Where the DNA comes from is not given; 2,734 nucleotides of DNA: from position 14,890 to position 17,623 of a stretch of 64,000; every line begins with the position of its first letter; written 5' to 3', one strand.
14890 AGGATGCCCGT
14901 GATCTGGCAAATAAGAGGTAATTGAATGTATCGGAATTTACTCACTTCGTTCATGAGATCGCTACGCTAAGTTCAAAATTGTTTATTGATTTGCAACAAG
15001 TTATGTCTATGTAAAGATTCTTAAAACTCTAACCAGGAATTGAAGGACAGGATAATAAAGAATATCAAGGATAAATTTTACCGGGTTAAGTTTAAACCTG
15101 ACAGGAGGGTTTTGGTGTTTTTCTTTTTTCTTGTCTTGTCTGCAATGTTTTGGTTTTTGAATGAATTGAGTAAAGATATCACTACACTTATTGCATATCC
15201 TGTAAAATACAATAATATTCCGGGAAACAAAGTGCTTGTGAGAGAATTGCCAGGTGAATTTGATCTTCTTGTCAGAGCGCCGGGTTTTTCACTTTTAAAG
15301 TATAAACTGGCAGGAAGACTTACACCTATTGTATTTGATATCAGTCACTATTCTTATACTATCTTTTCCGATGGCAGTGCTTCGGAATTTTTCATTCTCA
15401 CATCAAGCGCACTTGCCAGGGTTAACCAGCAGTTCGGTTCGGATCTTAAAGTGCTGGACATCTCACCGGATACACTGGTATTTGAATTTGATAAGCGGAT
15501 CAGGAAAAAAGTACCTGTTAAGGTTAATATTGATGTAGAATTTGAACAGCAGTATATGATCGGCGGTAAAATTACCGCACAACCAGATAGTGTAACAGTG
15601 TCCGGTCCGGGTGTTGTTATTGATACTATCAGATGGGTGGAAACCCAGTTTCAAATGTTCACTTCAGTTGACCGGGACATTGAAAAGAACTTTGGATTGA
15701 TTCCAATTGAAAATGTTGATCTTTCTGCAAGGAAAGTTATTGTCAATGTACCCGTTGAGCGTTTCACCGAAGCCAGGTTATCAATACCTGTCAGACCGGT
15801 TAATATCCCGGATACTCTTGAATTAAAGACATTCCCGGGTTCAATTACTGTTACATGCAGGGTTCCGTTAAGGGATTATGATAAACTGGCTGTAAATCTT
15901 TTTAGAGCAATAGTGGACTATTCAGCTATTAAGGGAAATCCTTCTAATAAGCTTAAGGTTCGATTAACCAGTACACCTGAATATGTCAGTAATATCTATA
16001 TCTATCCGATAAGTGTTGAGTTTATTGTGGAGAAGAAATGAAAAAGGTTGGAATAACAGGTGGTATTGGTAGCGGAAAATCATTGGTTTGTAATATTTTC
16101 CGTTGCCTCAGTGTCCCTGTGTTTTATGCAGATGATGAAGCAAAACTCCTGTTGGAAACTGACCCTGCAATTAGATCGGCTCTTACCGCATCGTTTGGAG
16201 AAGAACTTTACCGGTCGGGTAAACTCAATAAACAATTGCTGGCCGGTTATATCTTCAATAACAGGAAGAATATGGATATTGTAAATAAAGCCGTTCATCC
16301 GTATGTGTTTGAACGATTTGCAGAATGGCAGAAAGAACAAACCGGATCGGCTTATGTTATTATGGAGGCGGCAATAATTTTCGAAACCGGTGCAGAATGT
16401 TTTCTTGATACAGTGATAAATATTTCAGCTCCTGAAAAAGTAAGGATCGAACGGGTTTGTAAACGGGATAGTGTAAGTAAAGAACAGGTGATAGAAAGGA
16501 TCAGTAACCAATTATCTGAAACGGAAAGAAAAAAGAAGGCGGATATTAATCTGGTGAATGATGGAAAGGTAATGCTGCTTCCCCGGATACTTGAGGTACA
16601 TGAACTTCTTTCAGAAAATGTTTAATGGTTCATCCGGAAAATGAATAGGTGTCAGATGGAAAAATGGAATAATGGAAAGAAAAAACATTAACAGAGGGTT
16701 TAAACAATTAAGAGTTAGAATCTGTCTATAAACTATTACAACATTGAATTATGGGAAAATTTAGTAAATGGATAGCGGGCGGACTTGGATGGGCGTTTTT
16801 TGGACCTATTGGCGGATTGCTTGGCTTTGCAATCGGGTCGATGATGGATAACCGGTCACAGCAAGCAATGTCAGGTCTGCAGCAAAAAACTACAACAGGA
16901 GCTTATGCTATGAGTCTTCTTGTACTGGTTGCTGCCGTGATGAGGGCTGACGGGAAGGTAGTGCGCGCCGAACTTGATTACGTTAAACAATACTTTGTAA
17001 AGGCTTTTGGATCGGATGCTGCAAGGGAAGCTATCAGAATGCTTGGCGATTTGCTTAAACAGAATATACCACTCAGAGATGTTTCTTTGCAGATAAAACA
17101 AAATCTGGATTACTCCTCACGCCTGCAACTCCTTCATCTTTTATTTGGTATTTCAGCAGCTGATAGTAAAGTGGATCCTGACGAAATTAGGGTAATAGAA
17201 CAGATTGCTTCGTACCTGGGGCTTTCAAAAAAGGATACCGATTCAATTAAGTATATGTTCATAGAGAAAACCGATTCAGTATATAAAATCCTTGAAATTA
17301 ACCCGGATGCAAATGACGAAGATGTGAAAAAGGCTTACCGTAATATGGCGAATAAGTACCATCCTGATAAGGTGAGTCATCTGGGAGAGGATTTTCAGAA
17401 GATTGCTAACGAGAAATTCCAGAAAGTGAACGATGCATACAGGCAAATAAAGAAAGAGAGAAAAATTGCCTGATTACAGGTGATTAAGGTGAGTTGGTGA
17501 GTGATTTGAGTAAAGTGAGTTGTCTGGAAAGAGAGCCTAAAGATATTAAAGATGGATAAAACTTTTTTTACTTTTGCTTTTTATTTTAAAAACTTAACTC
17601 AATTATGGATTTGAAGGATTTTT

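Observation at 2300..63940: About half of all intergenic spacers are built from one shared vocabulary of short-period repeat words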

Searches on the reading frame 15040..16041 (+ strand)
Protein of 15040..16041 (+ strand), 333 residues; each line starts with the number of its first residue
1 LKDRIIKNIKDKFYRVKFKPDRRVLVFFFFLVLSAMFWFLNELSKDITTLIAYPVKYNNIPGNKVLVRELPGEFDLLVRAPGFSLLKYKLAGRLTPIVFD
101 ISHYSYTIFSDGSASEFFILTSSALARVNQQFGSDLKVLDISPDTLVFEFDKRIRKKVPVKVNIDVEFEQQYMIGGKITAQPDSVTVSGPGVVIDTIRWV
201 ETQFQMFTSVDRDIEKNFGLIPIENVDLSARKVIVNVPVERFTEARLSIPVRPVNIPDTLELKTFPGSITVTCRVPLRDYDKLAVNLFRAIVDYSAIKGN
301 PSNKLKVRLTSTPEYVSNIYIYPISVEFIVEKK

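Call 57: search_protein_families(library=pfam, proteins=[window:15040-16041:+])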
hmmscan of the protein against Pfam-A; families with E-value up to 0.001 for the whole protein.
window:15040-16041:+ (333 aa): 1 family
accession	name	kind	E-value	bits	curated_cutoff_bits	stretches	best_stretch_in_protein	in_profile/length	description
PF07949.17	YbbR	-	0.00093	19.9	22.3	0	158-220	1-63/81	YbbR-like protein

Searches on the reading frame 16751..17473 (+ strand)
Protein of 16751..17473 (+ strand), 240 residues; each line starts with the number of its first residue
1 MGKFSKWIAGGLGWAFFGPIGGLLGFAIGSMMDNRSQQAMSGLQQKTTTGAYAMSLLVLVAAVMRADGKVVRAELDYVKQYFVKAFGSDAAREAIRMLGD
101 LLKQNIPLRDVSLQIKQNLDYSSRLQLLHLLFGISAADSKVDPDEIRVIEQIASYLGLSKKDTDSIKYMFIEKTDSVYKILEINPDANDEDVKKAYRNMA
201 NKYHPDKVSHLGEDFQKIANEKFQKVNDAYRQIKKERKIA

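Call 13: search_protein_families(library=pfam, proteins=[window:16751-17473:+])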
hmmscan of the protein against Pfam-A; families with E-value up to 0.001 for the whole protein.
window:16751-17473:+ (240 aa): 3 families
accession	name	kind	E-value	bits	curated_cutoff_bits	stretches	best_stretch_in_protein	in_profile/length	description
PF05099.18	TerB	-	6.9e-21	75.2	24.4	1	55-167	3-117/118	Tellurite resistance protein TerB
PF00226.36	DnaJ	-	1.6e-15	57.4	27.8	1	177-238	2-58/63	DnaJ domain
PF13446.11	RPT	-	0.00093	19.4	28.2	0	178-222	6-49/59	A repeated domain in UCH-protein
